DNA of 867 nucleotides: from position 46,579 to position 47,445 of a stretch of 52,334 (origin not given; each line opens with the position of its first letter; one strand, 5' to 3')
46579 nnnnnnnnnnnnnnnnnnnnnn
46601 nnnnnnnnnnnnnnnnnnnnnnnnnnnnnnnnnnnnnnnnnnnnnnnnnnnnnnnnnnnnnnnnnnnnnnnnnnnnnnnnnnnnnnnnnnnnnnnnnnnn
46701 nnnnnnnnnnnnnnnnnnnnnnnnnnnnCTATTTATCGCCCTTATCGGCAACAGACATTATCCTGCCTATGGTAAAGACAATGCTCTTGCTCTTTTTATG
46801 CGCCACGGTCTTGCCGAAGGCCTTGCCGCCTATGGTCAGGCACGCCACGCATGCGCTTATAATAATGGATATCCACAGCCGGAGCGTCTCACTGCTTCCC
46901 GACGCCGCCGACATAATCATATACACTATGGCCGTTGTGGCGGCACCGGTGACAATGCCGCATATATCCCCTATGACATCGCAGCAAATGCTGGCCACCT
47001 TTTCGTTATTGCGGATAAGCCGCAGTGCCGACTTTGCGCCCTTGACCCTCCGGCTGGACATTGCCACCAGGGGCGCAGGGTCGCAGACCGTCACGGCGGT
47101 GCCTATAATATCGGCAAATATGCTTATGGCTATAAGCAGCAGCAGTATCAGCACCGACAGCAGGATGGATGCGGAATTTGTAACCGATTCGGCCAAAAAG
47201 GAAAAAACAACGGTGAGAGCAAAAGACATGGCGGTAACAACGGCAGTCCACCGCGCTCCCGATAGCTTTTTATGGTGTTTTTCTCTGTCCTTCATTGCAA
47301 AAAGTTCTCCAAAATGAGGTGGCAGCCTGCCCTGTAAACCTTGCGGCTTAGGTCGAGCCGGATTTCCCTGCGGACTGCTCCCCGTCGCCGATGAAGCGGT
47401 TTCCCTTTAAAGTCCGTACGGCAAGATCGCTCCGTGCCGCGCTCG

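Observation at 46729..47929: OLE-type large structured RNA with its own consensus promoter, upstream of an OapA-like 4-TM protein coupled to dxs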

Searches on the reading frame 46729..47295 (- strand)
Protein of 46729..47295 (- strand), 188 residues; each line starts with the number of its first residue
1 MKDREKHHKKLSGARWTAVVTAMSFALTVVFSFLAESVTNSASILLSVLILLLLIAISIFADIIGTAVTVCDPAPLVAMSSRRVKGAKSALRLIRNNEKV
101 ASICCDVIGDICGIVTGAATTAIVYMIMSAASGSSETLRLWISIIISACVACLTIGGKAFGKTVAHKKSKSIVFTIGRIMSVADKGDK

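Call 4: search_protein_families(library=pfam, proteins=[window:46729-47295:-])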
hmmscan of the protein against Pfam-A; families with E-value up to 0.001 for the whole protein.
window:46729-47295:- (188 aa): 1 family
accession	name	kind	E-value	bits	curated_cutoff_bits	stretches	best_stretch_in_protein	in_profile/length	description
PF01595.25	CNNM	-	4.3e-06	26.9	28.4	1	49-182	1-126/181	Cyclin M transmembrane N-terminal domain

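Call 5: search_protein_families(library=ncbifam, proteins=[window:46729-47295:-])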
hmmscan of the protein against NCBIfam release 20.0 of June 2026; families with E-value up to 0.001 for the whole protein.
window:46729-47295:- (188 aa): 0 families

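Call 7: search_solved_structures(query=window:46729-47295:-, max_evalue=1, show_alignments=2)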
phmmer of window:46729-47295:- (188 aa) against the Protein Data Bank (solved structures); distinct sequences matched with E-value up to 1: 2.
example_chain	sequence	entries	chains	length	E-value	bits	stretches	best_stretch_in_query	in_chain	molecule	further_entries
4r10_A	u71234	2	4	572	0.004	20.6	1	56-111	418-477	Protein humpback-2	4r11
4r0z_A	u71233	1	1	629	0.0049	20.3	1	56-111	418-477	Protein humpback-2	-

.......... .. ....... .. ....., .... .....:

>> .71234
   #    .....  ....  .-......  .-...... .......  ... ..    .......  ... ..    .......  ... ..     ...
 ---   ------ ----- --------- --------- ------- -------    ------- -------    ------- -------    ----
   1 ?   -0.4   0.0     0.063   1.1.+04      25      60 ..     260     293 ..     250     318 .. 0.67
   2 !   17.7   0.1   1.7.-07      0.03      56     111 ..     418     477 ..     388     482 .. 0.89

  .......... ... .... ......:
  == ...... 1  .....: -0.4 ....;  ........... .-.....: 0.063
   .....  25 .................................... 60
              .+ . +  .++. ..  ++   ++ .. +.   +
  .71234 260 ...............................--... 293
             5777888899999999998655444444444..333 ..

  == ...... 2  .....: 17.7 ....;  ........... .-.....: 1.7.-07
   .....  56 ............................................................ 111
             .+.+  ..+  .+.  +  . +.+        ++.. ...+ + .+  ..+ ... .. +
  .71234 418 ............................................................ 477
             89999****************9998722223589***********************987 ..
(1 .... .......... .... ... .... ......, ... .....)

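Call 13: find_homologous_proteins(query=window:46732-47295:-, max_evalue=0.001)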
Query window:46732-47295:- (188 aa): 487 proteins with E <= 0.001 among 1132 candidates; the best 120 are listed.
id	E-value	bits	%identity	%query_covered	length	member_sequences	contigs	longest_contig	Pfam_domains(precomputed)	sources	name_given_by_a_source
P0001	1.6e-104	365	95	100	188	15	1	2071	PF01595.26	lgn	-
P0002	3.7e-79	283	74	100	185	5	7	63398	-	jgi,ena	-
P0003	1.8e-78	280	74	100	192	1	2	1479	-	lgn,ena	-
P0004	3.5e-76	273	74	94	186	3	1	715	PF01595.26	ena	-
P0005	1.0e-75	271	70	100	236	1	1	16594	-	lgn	-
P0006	2.5e-74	267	70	100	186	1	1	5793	-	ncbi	-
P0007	1.2e-66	242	71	89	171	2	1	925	-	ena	-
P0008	2.4e-52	195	53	100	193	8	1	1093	-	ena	-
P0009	2.3e-48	182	50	99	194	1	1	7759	PF01595.26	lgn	-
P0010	3.2e-48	182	50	99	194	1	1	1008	PF01595.26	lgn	-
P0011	4.1e-48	182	50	99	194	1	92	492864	PF01595.26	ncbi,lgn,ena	-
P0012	4.3e-48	182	50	99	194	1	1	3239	PF01595.26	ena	-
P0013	6.1e-48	181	49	100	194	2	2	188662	PF01595.26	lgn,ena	-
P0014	8.1e-48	181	50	99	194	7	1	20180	PF01595.26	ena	-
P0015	1.2e-47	180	49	99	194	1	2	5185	PF01595.26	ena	-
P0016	1.3e-47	180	50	97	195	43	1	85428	PF01595.26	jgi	-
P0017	1.6e-47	180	49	99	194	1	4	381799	PF01595.26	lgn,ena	-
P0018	1.6e-47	180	49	99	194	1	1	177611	PF01595.26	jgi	-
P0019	2.3e-47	179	49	100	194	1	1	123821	PF01595.26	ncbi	-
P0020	2.7e-47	179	49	98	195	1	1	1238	PF01595.26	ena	-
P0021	3.0e-47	179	50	96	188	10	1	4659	PF01595.26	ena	-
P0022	3.3e-47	179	49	99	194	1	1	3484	PF01595.26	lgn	-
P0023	3.3e-47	179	49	98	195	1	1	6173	PF01595.26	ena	-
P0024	3.9e-47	178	49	98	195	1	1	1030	PF01595.26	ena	-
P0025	4.1e-47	178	49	98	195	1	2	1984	PF01595.26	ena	-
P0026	7.2e-47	178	49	98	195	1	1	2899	PF01595.26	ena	-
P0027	8.4e-47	177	48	99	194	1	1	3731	PF01595.26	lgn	-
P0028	8.6e-47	177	49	98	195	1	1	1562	PF01595.26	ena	-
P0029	1.9e-46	176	49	98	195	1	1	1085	PF01595.26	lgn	-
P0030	2.2e-46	176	49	98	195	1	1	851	PF01595.26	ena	-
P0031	4.8e-46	175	50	96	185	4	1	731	PF01595.26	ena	-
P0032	1.1e-42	164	46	99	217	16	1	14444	PF01595.26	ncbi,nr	ncbi:MAG TPA: hypothetical protein DCG79_03440 [Clostridiales bacterium]|nr:hypothetical protein [Cl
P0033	9.5e-42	161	47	99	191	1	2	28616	PF01595.26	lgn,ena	-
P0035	2.2e-40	156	46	96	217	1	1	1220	PF01595.26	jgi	jgi:hypothetical protein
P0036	8.2e-40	155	45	100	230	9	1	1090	PF01595.26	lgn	-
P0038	1.6e-39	154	47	99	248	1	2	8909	PF01595.26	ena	-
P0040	2.4e-39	153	46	93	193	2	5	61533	PF01595.26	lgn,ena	-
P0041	3.4e-39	153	44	97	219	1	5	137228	PF01595.26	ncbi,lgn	-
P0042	6.1e-39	152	45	94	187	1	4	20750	PF01595.26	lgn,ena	-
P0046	2.3e-38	150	45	95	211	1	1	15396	PF01595.26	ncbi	-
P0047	2.8e-38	150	49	83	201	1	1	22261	PF01595.26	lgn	-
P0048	3.7e-38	149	46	88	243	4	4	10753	PF01595.26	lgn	-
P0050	1.2e-37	148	45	96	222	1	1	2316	PF01595.26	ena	-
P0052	1.4e-37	147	47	95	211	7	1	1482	PF01595.26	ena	-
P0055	2.3e-37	147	47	94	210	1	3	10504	PF01595.26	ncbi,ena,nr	ncbi:MAG: DUF21 domain-containing protein [Clostridia bacterium]|nr:DUF21 domain-containing protein 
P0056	2.3e-37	147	44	96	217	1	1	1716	PF01595.26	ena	-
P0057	2.3e-37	147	44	96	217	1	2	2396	PF01595.26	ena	-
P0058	2.6e-37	146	41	99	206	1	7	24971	PF01595.26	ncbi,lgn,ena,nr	ncbi:MAG TPA: CNNM domain-containing protein [Clostridia bacterium]|nr:CNNM domain-containing protei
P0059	2.8e-37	146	45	96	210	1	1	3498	PF01595.26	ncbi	-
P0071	5.3e-37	145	45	94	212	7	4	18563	PF01595.26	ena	-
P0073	8.6e-37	145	49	89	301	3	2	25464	PF01595.26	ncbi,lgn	-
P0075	9.0e-37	145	43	99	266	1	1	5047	PF01595.26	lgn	-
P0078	1.2e-36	144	45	89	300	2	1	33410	PF01595.26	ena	-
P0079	1.2e-36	144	44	97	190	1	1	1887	PF01595.26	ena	-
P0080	1.6e-36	144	42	96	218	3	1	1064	PF01595.26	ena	-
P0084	2.6e-36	143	43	92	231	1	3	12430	PF01595.26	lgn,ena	-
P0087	7.2e-36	142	44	92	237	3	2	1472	PF01595.26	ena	-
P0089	1.1e-35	141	42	90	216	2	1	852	PF01595.26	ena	-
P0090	1.1e-35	141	43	89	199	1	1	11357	PF01595.26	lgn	-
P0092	1.2e-35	141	42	98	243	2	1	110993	PF01595.26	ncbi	-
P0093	1.2e-35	141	42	92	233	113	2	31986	PF01595.26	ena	-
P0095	1.5e-35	141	41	94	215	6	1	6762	PF01595.26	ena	-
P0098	1.7e-35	141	44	95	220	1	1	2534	PF01595.26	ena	-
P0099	1.8e-35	140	42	92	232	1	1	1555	PF01595.26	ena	-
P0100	2.1e-35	140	42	92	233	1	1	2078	PF01595.26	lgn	-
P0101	2.8e-35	140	47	89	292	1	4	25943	PF01595.26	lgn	-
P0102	2.8e-35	140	43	92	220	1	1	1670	PF01595.26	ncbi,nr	ncbi:MAG: DUF21 domain-containing protein, partial [Clostridia bacterium]|nr:DUF21 domain-containing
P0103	3.4e-35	140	43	92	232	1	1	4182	PF01595.26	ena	-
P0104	4.9e-35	139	42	90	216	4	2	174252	PF01595.26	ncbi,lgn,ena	-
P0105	5.0e-35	139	48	90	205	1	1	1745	PF01595.26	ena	-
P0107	6.6e-35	139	48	90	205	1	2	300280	PF01595.26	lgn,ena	-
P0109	9.6e-35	138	42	92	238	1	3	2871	PF01595.26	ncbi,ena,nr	ncbi:MAG: DUF21 domain-containing protein [Clostridia bacterium]|nr:DUF21 domain-containing protein 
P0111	1.0e-34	138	42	95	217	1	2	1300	PF01595.26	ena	-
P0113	1.5e-34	137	41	96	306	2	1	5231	PF01595.26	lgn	-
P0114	1.6e-34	137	45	96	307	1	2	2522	PF01595.26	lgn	-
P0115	2.2e-34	137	43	96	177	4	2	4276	PF01595.26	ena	-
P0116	2.6e-34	137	43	96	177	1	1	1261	PF01595.26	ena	-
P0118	2.8e-34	137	42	92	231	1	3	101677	PF01595.26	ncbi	-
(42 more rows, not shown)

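Call 16: find_related_loci(query=A1, collection=genome_contigs, flank=10000)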
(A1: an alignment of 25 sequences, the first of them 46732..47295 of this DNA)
Query A1 (188 aa) in genome_contigs; peptide patterns used: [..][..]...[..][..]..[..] (x = any residue, [..] = any of these).
600 stretches matched a pattern (row limit reached: there are more); 593 encode a relative of the query (tblastn E <= 1e-3); the best 80 are kept; 80 distinct loci.
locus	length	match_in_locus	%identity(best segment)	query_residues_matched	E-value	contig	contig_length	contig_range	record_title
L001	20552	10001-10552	49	2-185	1e-48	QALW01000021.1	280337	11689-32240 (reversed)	MAG: Selenomonadales bacterium isolate CIM:MAG 469 contig_95, whole genome shotgun sequence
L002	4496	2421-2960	46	6-188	9e-48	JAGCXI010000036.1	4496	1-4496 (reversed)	MAG: Clostridia bacterium isolate RGIG10208 Yak_Rumen-5__c894672, whole genome shotgun sequence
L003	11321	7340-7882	46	3-185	7e-47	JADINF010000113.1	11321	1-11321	MAG: Candidatus Stercoripulliclostridium pullicola isolate 517 H1M14__C279486_L11321_SRR9113716, whole genome shotgun se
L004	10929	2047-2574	44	4-188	2e-42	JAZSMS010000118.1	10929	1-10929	MAG: Clostridia bacterium isolate T1900044553_TS20190019.MAGScoT_cleanbin_000017 SGB_263_k141_337356, whole genome shotg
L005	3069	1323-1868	42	3-182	1e-41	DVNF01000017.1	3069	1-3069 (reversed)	MAG TPA_asm: Candidatus Stercoripulliclostridium merdigallinarum isolate 18911 MalCec4__C60946_L3069_SRR2134673, whole g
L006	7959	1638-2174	43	4-185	4e-41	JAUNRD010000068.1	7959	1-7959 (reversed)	MAG: Clostridia bacterium isolate S3M_St_2 NODE_2222_length_7959_cov_5.499241, whole genome shotgun sequence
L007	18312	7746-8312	41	2-186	3e-41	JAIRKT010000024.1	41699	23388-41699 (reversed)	MAG: Christensenellaceae bacterium isolate Cc175_bin14 k119_3031492, whole genome shotgun sequence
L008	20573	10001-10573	41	1-188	2e-40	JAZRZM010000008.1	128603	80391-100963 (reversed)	MAG: Clostridia bacterium isolate T1900044948_TA20190001.MAGScoT_cleanbin_000020 SGB_3506_k141_741966, whole genome shot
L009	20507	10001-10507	48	16-188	2e-40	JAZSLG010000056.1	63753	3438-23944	MAG: Candidatus Stercoripulliclostridium sp. isolate T1900044558_TS20190024.MAGScoT_cleanbin_000033 SGB_336_k141_2503005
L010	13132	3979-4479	45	16-185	2e-40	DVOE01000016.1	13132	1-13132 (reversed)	MAG TPA_asm: Candidatus Limadaptatus stercoripullorum isolate 10406 CHK104__C104752_L13132_ERR2241852, whole genome shot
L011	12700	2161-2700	41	2-188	5e-40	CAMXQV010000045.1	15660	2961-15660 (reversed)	MAG TPA_asm: uncultured Clostridium sp. isolate SRR14920969_bin.33_metawrap_v1.3_MAG genome assembly, contig: NODE.2454_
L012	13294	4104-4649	48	2-185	5e-40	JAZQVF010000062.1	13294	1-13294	MAG: Candidatus Stercoripulliclostridium sp. isolate T1900045171_TC20190165.MAGScoT_cleanbin_000006 SGB_5191_k141_315704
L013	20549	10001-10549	42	2-188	5e-40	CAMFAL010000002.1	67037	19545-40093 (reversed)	MAG: uncultured Clostridia bacterium isolate SRR15057926_bin.5_metaWRAP_v1.3_MAG genome assembly, contig: ERZ10407479.12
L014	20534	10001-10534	43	2-182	2e-40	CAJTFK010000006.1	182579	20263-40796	Oscillospiraceae bacterium isolate C15_39_OV_BP genome assembly, contig: MGBC000151.6, whole genome shotgun sequence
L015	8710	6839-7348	45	16-188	7e-40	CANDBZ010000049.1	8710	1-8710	MAG TPA_asm: uncultured Clostridia bacterium isolate ERR6760077_bin.37_metawrap_v1.3_MAG genome assembly, contig: ERZ128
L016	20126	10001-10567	43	1-188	1e-39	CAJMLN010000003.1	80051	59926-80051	TPA_asm: uncultured bacterium isolate ERR1430441-bin.54 genome assembly, contig: NODE_447_length_80051_cov_7.267588, who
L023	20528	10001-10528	42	2-184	8e-39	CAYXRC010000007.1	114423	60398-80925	MAG TPA_asm: uncultured Ruminococcus sp. isolate binchicken_co370_264 genome assembly, contig: NODE_226_length_114423_co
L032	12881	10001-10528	37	2-180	1e-37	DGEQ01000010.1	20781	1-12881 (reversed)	MAG TPA_asm: Hungateiclostridiaceae bacterium UBA3922 UBA3922_contig_4157, whole genome shotgun sequence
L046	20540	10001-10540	40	2-182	6e-37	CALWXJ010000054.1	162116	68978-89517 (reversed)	MAG: uncultured Oscillospiraceae bacterium isolate E02__bin365 genome assembly, contig: E02__k127_7024686, whole genome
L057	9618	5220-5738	42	12-188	2e-36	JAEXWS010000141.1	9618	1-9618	MAG: Bacillota bacterium isolate OH_HDB_120 k127_1347533, whole genome shotgun sequence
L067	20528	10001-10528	38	9-188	2e-36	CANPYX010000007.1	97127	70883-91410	MAG: uncultured Oscillospiraceae bacterium isolate Lapin-001__bin59 genome assembly, contig: Lapin-001__NODE_317_length_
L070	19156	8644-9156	41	6-180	5e-36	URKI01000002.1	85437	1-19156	uncultured Oscillibacter sp. isolate UMGS1091 genome assembly, contig: NODE_29_length_85437_cov_7.579724, whole genome s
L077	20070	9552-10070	40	4-180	6e-36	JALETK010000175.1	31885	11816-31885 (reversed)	MAG: Clostridiales bacterium isolate SUG319 k141_6309730, whole genome shotgun sequence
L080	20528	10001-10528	40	4-182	7e-36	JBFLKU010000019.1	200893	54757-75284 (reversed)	MAG: Eubacteriales bacterium isolate RS1.bin4 k97_499225, whole genome shotgun sequence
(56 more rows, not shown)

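Call 21: search_protein_families(library=pfam, proteins=[L006:4019-4810:+, L077:12791-13654:+, L057:1983-3200:+, L046:8182-9072:+, L067:4762-5133:+, L003:4475-4906:+, L032:4210-4800:+, L016:16415-17590:+, L070:4088-4339:+, L011:641-1324:+])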
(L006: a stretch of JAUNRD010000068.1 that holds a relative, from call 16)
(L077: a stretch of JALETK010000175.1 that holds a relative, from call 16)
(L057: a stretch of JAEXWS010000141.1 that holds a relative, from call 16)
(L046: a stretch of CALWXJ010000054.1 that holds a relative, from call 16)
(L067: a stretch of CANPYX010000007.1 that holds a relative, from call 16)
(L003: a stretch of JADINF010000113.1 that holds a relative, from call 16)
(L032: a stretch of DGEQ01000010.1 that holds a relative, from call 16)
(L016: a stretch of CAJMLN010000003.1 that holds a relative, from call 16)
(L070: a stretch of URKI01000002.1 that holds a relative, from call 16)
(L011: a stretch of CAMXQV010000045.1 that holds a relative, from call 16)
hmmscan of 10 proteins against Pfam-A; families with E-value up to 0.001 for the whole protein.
L006:4019-4810:+ (263 aa): 5 families
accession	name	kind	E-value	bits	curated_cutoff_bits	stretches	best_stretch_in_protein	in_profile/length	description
PF01728.25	FtsJ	-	1.2e-37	130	24.1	1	62-242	1-181/181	FtsJ-like methyltransferase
PF01479.30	S4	-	7.4e-13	48.5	22.8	1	8-50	1-43/48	S4 domain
PF22421.1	SYY_C-terminal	-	2.1e-05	24.8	27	1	8-69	19-79/83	Tyrosine--tRNA ligase SYY-like C-terminal domain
PF13649.12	Methyltransf_25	-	0.00031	21.8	27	1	87-144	2-63/97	Methyltransferase domain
PF08241.18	Methyltransf_11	-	0.00074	20.5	21.2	0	88-144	2-59/95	Methyltransferase domain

L077:12791-13654:+ (287 aa): 2 families
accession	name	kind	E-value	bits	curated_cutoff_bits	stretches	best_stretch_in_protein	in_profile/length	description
PF20143.4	NAD_kinase_C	-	9.8e-33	113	23.7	1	144-271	1-126/126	ATP-NAD kinase C-terminal domain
PF01513.26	NAD_kinase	-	2.7e-13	50.8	25.5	1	62-109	72-119/130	ATP-NAD kinase N-terminal domain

L057:1983-3200:+ (405 aa): 3 families
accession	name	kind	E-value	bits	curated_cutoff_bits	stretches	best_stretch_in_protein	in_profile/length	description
PF02601.20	Exonuc_VII_L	-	1.8e-92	310.7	35.9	2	124-326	1-201/315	Exonuclease VII, large subunit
PF13742.12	tRNA_anti_2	-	2.6e-28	98.6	27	1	7-100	2-94/95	OB-fold nucleic acid binding domain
PF01336.31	tRNA_anti-codon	-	2.6e-10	40.5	27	1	28-102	1-74/75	OB-fold nucleic acid binding domain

L046:8182-9072:+ (296 aa): 1 family
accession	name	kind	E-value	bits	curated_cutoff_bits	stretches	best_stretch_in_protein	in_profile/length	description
PF00348.22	polyprenyl_synt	-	2.6e-56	191.1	27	1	36-262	4-224/251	Polyprenyl synthetase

L067:4762-5133:+ (123 aa): 1 family
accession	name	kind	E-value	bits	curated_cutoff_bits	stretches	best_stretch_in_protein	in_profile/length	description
PF03780.18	Asp23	-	9.2e-28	97.3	28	1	18-120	2-107/108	Asp23 family, cell envelope-related function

L003:4475-4906:+ (143 aa): 1 family
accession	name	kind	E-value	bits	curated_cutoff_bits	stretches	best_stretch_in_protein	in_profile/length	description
PF01029.23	NusB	-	9.1e-27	94.5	23.1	1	13-137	2-133/133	NusB family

L032:4210-4800:+ (196 aa): 1 family
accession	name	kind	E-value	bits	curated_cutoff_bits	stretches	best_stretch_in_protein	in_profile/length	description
PF12685.13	SpoIIIAH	-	4.9e-47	160.8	30.6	1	6-192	1-191/191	SpoIIIAH-like protein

L016:16415-17590:+ (391 aa): 5 families
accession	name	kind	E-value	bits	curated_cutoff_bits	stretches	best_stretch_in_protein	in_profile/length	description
PF05580.18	Peptidase_S55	-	1.3e-78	264.3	25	1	185-390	2-210/210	SpoIVB peptidase S55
PF17820.7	PDZ_6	-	2.9e-10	40.2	27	1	121-166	9-54/54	PDZ domain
PF13180.12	PDZ_2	-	6.7e-09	36.4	27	1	120-175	22-78/80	PDZ domain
PF00595.29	PDZ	-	9e-07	29.6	23.2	1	121-165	36-81/81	PDZ domain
PF14685.13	PDZ_Tricorn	-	0.00018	21.8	25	0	118-169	28-81/88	Tricorn protease PDZ domain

L070:4088-4339:+ (83 aa): 1 family
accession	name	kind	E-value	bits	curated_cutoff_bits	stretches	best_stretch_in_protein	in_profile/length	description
PF02609.21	Exonuc_VII_S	-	2e-19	69.8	24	1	14-64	1-51/52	Exonuclease VII small subunit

L011:641-1324:+ (227 aa): 1 family
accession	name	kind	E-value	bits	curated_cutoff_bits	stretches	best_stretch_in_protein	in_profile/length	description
PF02223.23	Thymidylate_kin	-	1.4e-15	57.9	27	1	11-184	1-161/185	Thymidylate kinase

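Call 25: find_encoding_contigs(protein=P0002, flank=10000, max_places=4)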
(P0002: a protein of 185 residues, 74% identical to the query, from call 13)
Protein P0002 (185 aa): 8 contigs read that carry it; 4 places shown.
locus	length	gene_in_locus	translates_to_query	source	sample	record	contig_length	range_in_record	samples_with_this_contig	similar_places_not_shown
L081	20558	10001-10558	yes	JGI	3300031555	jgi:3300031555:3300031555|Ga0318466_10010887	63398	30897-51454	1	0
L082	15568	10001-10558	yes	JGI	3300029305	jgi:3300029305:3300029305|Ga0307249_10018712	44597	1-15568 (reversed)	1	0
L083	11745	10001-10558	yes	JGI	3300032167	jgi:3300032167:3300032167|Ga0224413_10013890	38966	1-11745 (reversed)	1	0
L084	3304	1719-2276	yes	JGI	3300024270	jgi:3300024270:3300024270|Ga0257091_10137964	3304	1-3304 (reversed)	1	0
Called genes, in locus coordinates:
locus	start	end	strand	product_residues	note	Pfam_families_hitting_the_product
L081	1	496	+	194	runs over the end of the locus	PF12822:ECF_trnsprt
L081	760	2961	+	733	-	-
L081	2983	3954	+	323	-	PF01210:NAD_Gly3P_dh_N, PF01488:Shikimate_DH (weak), PF03807:F420_oxidored (weak), PF07479:NAD_Gly3P_dh_C, PF20618:GPD_NAD_C_bact (weak)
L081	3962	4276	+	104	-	PF01035:DNA_binding_1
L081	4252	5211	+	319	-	-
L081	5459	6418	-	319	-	PF00365:PFK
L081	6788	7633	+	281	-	PF00142:Fer4_NifH (weak), PF01656:CbiA, PF02374:ArsA_ATPase (weak), PF06564:CBP_BcsQ, PF09140:MipZ, PF10609:ParA, PF13614:AAA_31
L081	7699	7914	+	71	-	-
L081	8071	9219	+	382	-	PF01098:FTSW_RODA_SPOVE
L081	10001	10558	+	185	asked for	-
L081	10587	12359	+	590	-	PF00456:Transketolase_N (faint), PF13292:DXP_synthase_N, PF02779:Transket_pyr, PF02780:Transketolase_C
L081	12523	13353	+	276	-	PF01513:NAD_kinase, PF20143:NAD_kinase_C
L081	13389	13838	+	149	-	PF01316:Arg_repressor, PF02863:Arg_repressor_C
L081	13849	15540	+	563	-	PF02463:SMC_N, PF13175:AAA_15, PF13476:AAA_23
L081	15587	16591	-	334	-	PF00291:PALP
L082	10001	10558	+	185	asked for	-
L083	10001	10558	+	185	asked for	-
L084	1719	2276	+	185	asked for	-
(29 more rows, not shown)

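Call 38: search_solved_structures(query=A1, max_evalue=1, show_alignments=1)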
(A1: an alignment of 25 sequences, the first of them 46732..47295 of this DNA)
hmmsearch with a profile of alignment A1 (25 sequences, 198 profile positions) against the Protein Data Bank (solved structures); distinct sequences matched with E-value up to 1: 0.

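Call 41: find_encoding_contigs(protein=P0005, flank=10000, max_places=2)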
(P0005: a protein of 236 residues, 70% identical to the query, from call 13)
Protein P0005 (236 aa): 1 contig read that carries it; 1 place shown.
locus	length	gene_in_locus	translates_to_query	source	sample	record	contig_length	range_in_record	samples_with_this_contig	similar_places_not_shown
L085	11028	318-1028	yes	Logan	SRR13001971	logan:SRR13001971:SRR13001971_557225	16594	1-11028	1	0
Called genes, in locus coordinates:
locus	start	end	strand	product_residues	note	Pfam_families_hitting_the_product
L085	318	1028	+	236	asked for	-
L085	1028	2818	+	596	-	PF13292:DXP_synthase_N, PF02775:TPP_enzyme_C (faint), PF02779:Transket_pyr, PF02780:Transketolase_C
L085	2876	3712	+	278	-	PF01513:NAD_kinase, PF20143:NAD_kinase_C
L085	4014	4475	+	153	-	PF01316:Arg_repressor, PF02863:Arg_repressor_C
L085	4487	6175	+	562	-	PF02463:SMC_N, PF13175:AAA_15 (faint), PF13476:AAA_23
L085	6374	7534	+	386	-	PF17820:PDZ_6 (weak), PF05580:Peptidase_S55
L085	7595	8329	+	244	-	PF00072:Response_reg, PF08769:Spo0A_C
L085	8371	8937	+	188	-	-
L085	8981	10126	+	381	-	PF01676:Metalloenzyme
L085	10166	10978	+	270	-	PF01048:PNP_UDP_1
